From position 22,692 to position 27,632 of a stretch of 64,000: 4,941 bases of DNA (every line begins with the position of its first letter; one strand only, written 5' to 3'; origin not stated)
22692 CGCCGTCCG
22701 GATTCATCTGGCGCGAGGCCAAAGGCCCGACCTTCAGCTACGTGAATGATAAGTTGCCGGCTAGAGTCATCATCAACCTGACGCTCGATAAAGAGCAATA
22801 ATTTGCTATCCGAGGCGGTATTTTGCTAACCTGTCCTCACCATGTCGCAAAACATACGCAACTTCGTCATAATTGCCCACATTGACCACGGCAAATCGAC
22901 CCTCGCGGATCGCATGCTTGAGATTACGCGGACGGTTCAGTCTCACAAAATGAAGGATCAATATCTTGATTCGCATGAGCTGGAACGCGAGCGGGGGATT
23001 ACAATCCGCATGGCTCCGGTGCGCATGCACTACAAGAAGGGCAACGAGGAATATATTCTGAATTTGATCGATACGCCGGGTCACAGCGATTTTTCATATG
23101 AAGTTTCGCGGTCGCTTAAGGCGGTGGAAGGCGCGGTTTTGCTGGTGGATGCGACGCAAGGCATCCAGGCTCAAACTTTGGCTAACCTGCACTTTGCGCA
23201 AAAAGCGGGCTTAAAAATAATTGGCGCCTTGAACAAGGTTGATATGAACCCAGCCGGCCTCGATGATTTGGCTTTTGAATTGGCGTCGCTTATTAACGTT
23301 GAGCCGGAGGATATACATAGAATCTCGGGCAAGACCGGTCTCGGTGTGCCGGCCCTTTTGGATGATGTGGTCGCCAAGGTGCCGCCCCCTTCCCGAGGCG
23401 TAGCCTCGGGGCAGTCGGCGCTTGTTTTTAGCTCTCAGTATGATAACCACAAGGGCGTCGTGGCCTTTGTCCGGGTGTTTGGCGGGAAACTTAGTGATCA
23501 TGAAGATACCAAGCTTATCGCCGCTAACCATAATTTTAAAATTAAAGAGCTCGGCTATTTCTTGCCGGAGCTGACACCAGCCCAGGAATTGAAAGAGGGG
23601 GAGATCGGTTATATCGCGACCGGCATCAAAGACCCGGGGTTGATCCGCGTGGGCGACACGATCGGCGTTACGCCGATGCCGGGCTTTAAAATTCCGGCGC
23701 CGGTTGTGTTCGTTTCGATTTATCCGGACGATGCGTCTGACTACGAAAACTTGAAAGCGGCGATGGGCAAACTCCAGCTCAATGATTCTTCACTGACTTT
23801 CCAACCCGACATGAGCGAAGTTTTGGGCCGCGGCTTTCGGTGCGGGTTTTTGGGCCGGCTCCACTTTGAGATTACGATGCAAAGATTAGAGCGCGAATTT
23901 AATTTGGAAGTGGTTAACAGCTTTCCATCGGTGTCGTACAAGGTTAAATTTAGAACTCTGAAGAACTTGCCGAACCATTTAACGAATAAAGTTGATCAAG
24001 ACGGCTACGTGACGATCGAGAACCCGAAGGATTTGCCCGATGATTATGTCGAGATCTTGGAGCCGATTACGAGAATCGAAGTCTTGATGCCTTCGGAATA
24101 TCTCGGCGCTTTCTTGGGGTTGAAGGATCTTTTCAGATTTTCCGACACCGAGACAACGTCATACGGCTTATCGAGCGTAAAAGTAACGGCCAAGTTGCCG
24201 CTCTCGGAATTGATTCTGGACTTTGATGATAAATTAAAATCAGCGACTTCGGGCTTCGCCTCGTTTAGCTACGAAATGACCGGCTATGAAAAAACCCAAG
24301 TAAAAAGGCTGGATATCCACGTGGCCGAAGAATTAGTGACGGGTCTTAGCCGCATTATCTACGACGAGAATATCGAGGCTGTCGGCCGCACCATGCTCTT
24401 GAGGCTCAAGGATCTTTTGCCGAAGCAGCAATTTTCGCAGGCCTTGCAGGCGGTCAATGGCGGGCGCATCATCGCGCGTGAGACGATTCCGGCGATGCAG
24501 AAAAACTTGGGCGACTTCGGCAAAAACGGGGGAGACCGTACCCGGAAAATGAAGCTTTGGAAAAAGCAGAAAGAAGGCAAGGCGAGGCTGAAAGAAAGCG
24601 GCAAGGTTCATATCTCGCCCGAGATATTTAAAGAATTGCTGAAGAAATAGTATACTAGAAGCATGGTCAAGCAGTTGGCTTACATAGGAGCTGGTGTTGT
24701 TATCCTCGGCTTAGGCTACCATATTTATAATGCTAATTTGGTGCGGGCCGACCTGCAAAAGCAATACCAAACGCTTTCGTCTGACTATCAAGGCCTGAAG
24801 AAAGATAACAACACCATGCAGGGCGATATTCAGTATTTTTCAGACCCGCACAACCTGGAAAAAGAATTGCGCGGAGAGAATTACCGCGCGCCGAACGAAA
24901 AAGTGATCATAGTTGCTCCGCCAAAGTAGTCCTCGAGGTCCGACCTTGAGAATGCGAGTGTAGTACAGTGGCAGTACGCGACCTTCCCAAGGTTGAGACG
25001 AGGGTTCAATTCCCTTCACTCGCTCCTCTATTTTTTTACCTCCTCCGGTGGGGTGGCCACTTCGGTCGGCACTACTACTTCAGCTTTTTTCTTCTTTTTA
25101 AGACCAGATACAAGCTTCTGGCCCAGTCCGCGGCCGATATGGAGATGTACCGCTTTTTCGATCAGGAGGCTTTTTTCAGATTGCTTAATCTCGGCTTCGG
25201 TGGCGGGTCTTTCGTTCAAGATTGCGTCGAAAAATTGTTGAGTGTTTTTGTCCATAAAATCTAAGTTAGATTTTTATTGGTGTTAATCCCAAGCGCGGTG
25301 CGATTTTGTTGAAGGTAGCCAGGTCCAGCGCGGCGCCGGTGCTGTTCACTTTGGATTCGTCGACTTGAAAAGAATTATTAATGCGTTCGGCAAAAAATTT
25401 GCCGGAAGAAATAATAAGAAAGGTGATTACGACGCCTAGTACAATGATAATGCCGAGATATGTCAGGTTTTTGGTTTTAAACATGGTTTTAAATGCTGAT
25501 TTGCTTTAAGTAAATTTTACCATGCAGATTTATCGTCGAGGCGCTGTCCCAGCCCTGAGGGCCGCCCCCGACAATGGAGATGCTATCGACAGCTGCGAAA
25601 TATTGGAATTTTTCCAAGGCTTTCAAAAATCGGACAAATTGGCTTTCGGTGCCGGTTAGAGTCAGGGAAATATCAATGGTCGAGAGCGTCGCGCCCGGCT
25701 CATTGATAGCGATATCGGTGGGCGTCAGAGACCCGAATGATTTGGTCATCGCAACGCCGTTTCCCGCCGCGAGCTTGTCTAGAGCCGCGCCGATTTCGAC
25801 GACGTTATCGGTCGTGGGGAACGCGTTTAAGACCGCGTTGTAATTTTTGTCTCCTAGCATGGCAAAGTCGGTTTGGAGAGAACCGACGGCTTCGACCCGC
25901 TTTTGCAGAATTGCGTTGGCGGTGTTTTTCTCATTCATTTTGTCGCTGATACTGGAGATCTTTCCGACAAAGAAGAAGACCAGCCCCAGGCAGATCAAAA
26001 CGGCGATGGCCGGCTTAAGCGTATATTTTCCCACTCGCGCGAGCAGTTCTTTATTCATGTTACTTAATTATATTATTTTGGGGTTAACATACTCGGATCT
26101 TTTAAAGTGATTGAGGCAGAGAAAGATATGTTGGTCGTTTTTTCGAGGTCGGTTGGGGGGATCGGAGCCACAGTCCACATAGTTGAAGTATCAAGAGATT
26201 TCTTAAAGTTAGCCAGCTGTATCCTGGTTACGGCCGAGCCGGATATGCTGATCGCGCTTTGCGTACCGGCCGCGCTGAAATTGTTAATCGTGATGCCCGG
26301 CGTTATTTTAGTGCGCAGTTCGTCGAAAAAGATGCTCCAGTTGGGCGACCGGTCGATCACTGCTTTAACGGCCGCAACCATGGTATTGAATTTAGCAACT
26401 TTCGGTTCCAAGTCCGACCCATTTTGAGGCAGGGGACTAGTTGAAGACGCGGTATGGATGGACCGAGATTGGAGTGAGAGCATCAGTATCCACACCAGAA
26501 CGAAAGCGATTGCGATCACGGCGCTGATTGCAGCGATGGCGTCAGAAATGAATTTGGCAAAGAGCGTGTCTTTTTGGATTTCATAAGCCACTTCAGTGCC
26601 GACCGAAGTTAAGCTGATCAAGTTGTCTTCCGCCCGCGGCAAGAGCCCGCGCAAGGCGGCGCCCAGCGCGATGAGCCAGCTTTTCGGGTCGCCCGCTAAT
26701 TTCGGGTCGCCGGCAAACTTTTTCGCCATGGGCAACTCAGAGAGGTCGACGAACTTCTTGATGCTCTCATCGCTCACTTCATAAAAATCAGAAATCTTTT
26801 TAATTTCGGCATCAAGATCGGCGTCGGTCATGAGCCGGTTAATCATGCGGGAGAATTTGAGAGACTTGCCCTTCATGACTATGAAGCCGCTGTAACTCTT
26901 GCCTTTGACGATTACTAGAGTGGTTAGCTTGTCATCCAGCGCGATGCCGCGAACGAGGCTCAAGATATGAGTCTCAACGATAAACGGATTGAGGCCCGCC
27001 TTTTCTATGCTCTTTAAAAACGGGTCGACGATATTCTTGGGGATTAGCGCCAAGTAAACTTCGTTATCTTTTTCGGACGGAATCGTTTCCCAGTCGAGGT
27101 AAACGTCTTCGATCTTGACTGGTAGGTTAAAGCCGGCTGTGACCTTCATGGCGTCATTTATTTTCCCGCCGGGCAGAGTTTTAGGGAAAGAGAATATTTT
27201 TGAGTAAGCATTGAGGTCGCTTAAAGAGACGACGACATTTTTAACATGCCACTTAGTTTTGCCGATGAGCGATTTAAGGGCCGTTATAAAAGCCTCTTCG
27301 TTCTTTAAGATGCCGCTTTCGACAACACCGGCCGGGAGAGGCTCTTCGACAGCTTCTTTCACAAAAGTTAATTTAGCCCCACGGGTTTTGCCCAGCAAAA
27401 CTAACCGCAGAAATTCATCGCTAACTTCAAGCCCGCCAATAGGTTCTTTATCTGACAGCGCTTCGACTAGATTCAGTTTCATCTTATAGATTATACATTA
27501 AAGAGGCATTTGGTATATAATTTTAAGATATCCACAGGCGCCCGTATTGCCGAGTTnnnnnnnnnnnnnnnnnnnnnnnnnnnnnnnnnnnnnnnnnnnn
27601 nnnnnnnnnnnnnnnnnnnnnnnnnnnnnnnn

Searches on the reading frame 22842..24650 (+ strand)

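Call 19: search_protein_families(library=pfam, proteins=[window:22842-24650:+], max_evalue=0.001)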
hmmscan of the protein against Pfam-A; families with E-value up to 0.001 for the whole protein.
window:22842-24650:+ (602 aa): 7 families
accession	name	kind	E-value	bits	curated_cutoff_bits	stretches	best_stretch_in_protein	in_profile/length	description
PF00009.33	GTP_EFTU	-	2.5e-49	167.9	26.5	1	4-181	2-187/188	Elongation factor Tu GTP binding domain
PF06421.17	LepA_C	-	5.4e-28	97.7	29.7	1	496-601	3-107/107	GTP-binding protein LepA C-terminus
PF00679.30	EFG_C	-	2.9e-14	53.3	27.9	1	404-491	1-87/89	Elongation factor G C-terminus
PF14492.12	EFG_III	-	3.2e-09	37.2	27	1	284-357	1-71/75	Elongation Factor G, domain III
PF22042.2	EF-G_D2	-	2.1e-05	25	27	1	192-239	3-48/84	Elongation factor G domain 2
PF03144.31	GTP_EFTU_D2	-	6e-05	23.8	30.3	1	205-274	1-72/73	Elongation factor Tu domain 2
PF16658.11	RF3_C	-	9.7e-05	22.6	40.1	1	286-367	8-84/132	Class II release factor RF3, C-terminal domain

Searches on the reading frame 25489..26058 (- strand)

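Call 19: search_protein_families(library=pfam, proteins=[window:25489-26058:-], max_evalue=0.001)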
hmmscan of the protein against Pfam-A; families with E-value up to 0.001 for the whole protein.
window:25489-26058:- (189 aa): 0 families

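Call 85: search_protein_families(library=pfam, proteins=[window:25489-26058:-], max_evalue=1)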
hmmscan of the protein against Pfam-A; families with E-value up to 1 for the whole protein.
window:25489-26058:- (189 aa): 2 families
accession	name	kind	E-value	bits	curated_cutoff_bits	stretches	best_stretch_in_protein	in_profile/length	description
PF10741.14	T2SSM_b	-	0.012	16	21.7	1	103-162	26-85/111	Type II secretion system (T2SS), protein M subtype b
PF07091.17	FmrO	-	0.076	12.9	27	1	66-100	92-125/255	Ribosomal RNA methyltransferase (FmrO)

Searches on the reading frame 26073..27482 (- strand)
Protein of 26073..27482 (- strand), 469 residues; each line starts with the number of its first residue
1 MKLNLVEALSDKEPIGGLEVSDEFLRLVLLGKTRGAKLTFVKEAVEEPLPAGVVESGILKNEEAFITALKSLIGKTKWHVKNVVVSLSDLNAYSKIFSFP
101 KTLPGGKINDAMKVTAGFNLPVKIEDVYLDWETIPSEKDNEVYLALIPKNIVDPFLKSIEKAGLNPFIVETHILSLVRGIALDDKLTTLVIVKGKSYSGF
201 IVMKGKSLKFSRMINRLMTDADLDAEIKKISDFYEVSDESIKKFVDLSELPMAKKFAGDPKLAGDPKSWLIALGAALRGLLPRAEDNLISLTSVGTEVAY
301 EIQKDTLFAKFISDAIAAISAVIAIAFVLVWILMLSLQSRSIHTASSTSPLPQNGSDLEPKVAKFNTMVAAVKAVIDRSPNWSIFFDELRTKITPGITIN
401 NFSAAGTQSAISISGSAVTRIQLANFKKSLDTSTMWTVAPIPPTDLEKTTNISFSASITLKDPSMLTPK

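Call 19: search_protein_families(library=pfam, proteins=[window:26073-27482:-], max_evalue=0.001)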
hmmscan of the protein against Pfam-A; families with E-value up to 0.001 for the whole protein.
window:26073-27482:- (469 aa): 1 family
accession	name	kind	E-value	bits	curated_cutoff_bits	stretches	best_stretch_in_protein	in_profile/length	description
PF11104.14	PilM_2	-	2.6e-12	46.8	27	1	17-172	1-158/340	Type IV pilus assembly protein PilM;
